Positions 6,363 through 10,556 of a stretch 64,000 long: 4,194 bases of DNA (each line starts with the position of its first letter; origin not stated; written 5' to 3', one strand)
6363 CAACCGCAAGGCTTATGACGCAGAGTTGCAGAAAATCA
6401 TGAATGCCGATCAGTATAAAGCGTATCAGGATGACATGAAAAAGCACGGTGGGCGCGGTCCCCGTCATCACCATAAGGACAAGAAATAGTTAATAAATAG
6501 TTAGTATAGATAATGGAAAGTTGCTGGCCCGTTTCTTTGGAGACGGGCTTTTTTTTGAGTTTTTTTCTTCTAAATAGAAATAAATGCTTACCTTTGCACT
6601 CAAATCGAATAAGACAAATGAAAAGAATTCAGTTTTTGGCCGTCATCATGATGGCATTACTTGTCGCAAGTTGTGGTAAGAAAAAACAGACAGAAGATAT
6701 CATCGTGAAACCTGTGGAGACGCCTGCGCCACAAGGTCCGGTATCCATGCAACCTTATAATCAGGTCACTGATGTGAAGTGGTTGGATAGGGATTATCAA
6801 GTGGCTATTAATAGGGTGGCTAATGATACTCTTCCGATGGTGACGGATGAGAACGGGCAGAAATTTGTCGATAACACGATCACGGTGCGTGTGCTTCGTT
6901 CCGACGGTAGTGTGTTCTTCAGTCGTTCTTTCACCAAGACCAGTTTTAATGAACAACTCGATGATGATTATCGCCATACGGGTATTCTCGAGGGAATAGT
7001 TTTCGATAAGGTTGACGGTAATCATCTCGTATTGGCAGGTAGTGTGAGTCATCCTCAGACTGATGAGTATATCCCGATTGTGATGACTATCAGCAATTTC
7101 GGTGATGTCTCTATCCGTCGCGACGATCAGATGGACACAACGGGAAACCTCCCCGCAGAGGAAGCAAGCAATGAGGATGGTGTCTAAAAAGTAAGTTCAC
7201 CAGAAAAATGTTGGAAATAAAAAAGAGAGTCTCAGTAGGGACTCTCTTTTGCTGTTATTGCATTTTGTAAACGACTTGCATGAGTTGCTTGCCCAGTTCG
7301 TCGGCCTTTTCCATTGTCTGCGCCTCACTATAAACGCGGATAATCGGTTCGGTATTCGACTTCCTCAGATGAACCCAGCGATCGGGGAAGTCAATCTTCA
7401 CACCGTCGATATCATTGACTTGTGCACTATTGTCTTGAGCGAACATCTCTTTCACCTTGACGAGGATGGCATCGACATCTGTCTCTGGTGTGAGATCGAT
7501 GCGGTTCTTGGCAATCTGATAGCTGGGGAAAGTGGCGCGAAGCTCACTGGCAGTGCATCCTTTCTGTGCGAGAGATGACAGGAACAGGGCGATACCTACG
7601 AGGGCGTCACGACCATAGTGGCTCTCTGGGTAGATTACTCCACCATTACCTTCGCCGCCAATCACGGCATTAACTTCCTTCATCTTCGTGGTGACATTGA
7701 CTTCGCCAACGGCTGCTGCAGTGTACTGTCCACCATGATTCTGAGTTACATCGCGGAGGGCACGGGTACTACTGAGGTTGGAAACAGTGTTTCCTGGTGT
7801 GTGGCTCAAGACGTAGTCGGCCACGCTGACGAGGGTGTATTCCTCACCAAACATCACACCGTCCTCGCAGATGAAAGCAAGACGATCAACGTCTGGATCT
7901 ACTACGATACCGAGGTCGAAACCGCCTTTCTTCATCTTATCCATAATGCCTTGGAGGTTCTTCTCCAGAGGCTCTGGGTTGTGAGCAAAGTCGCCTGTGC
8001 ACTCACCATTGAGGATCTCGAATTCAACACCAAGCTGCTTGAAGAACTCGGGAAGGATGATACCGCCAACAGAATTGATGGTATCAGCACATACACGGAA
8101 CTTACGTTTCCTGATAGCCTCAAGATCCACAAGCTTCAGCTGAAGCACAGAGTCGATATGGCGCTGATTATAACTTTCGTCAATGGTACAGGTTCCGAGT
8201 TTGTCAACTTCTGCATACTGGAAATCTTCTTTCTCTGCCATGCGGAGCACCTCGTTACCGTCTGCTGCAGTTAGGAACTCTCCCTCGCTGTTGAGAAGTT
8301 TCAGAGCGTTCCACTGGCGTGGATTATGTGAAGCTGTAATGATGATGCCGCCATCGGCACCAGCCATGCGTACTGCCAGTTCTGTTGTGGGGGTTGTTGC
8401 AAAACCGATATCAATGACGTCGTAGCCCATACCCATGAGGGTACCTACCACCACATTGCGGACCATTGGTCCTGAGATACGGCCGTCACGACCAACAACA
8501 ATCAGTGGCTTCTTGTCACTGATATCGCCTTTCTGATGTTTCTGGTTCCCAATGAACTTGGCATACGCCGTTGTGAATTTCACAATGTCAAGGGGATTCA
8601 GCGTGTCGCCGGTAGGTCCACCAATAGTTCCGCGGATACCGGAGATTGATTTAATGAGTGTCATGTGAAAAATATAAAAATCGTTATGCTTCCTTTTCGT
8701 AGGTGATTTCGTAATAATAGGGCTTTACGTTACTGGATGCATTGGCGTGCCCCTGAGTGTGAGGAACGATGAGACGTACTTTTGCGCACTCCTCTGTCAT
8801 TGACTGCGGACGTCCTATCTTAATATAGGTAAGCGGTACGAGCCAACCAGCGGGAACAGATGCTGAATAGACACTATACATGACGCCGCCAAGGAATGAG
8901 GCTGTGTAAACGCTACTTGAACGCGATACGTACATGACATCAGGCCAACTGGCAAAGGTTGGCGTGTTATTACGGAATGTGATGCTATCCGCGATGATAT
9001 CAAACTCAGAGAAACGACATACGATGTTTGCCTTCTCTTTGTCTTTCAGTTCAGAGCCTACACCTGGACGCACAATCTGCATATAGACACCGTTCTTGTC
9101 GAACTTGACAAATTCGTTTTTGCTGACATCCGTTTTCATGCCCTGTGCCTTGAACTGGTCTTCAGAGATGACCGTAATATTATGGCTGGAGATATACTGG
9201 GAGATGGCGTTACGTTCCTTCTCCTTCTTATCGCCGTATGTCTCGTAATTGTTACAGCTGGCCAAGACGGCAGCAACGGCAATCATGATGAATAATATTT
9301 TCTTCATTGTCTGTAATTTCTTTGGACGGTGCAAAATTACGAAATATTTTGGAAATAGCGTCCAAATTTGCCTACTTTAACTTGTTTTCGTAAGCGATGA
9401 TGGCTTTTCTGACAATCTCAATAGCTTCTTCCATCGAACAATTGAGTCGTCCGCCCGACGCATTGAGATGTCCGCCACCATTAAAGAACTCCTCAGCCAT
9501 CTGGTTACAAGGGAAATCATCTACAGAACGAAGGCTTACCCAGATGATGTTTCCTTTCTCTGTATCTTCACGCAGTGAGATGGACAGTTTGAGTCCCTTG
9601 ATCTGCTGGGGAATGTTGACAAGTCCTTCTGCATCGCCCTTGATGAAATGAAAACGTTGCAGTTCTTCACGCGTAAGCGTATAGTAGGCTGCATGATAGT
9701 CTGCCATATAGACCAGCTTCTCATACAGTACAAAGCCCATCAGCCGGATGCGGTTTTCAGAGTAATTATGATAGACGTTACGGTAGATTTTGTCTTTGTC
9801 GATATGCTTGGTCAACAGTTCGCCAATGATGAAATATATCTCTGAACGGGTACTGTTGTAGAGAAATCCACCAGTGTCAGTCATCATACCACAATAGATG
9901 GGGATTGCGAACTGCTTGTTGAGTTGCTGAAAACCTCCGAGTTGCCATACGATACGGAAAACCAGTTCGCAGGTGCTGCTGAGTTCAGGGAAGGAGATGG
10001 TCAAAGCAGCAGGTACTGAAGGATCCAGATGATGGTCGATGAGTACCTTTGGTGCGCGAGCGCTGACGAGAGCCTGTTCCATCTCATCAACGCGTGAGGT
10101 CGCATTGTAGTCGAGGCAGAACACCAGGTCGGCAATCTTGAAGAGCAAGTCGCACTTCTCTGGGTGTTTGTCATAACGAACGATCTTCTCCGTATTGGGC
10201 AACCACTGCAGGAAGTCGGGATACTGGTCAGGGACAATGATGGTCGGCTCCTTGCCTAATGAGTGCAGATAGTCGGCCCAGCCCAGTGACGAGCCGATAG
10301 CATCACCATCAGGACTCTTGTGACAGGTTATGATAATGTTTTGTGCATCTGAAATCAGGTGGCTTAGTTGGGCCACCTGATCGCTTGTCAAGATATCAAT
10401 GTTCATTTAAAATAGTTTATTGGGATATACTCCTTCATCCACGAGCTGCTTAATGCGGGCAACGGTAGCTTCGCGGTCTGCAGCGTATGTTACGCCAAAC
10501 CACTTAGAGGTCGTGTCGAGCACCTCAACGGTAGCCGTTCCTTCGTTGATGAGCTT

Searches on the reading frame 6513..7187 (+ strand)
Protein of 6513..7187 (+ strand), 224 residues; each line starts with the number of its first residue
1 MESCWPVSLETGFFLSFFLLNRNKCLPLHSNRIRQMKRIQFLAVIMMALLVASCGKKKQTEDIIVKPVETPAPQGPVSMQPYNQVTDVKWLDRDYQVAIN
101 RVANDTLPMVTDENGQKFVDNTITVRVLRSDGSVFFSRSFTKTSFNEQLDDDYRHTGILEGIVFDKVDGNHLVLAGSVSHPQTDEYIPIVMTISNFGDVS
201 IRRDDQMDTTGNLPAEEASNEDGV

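Call 97: search_protein_families(library=pfam, proteins=[window:6513-7187:+], max_evalue=0.00001)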
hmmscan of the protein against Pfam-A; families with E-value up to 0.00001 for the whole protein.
window:6513-7187:+ (224 aa): 1 family
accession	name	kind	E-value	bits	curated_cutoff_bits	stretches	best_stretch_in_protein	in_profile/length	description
PF15889.10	DUF4738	-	1.3e-39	135.9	23.9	1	66-201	6-146/146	Domain of unknown function (DUF4738)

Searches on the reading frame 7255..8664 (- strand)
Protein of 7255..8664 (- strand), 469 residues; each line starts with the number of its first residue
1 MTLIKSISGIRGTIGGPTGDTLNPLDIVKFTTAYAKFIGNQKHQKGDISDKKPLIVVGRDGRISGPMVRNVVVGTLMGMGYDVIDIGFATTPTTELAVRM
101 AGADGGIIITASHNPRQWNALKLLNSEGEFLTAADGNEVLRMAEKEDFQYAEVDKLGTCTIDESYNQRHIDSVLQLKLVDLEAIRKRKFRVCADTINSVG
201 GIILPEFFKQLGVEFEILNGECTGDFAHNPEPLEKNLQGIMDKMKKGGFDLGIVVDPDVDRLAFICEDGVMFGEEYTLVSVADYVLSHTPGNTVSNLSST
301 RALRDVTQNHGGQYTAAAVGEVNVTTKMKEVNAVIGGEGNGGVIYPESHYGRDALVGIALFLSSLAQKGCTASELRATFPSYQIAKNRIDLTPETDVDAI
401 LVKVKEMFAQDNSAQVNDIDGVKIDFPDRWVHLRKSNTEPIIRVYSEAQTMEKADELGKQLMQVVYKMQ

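Call 97: search_protein_families(library=pfam, proteins=[window:7255-8664:-], max_evalue=0.00001)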
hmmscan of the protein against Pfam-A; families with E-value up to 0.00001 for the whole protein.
window:7255-8664:- (469 aa): 4 families
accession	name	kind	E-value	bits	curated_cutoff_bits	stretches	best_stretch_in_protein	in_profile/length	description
PF02878.22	PGM_PMM_I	-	1.5e-29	102.9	22.5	1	8-149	7-137/138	Phosphoglucomutase/phosphomannomutase, alpha/beta/alpha domain I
PF02879.22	PGM_PMM_II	-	1.3e-20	74.2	29.3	1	177-269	9-103/103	Phosphoglucomutase/phosphomannomutase, alpha/beta/alpha domain II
PF02880.22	PGM_PMM_III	-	3.7e-19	69.4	20.7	1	276-379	4-112/115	Phosphoglucomutase/phosphomannomutase, alpha/beta/alpha domain III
PF00408.26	PGM_PMM_IV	-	8.1e-10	39.1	23.1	1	402-461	4-65/68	Phosphoglucomutase/phosphomannomutase, C-terminal domain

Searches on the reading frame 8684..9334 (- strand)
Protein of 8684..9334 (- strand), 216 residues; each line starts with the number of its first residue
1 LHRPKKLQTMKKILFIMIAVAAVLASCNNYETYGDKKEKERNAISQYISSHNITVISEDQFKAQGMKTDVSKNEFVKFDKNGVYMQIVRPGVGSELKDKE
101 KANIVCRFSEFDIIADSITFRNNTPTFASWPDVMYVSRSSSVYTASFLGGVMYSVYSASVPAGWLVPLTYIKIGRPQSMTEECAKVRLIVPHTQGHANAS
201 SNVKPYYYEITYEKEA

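Call 97: search_protein_families(library=pfam, proteins=[window:8684-9334:-], max_evalue=0.00001)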
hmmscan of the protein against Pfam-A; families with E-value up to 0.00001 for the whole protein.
window:8684-9334:- (216 aa): 1 family
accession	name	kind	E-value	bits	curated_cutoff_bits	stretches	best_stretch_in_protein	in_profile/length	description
PF16109.11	DUF4827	-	1.9e-67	227.3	29.4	1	26-212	1-183/183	Domain of unknown function (DUF4827)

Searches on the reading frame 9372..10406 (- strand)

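Call 97: search_protein_families(library=pfam, proteins=[window:9372-10406:-], max_evalue=0.00001)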
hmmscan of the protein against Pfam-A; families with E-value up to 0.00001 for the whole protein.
window:9372-10406:- (344 aa): 2 families
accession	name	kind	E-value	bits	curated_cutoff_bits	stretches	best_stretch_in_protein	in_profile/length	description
PF01368.27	DHH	-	3.2e-22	79.6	28.1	1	23-174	1-125/125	DHH family, N-terminal domain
PF02272.25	DHHA1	-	4.4e-06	27.5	25.9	0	256-336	15-100/102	DHHA1 domain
